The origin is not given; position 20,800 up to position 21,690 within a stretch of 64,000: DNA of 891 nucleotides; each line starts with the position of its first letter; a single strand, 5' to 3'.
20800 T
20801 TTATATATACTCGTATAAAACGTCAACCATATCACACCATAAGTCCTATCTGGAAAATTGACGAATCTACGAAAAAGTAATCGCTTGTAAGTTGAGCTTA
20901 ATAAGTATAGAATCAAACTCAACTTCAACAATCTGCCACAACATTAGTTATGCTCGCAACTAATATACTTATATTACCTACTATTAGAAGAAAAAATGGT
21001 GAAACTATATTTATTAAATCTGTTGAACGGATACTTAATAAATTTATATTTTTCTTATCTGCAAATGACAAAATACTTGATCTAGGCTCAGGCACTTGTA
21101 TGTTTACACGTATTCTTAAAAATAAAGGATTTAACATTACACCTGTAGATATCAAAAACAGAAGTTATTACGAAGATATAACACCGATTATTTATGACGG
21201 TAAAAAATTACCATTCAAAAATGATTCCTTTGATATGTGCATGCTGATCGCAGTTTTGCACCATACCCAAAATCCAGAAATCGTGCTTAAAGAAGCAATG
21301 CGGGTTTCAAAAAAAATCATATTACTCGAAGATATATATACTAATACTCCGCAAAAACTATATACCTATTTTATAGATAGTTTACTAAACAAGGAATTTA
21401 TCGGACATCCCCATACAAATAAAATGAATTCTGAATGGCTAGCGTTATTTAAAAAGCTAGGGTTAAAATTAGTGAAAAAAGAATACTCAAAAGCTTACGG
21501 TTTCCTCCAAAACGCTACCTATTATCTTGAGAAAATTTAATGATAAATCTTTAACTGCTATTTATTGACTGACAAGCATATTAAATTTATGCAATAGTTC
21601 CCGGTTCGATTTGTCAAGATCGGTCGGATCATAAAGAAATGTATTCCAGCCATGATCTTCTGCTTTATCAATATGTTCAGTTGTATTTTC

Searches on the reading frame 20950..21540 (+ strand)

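Call 66: search_protein_families(library=pfam, proteins=[window:20950-21540:+], max_evalue=0.00001)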
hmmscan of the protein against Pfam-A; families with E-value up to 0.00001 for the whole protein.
window:20950-21540:+ (196 aa): 5 families
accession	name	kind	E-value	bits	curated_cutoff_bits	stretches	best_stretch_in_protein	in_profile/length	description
PF08241.18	Methyltransf_11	-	5.9e-13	49.7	21.2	1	43-122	1-89/95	Methyltransferase domain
PF13489.12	Methyltransf_23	-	3.7e-09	36.9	27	1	26-175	10-162/164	Methyltransferase domain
PF13649.12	Methyltransf_25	-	2.6e-08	34.9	27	1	42-121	1-94/97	Methyltransferase domain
PF13847.12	Methyltransf_31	-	4.5e-07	30.1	27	1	37-130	2-113/145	Methyltransferase domain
PF07021.18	MetW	-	6.2e-06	26.4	21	0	38-125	13-107/193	Methionine biosynthesis protein MetW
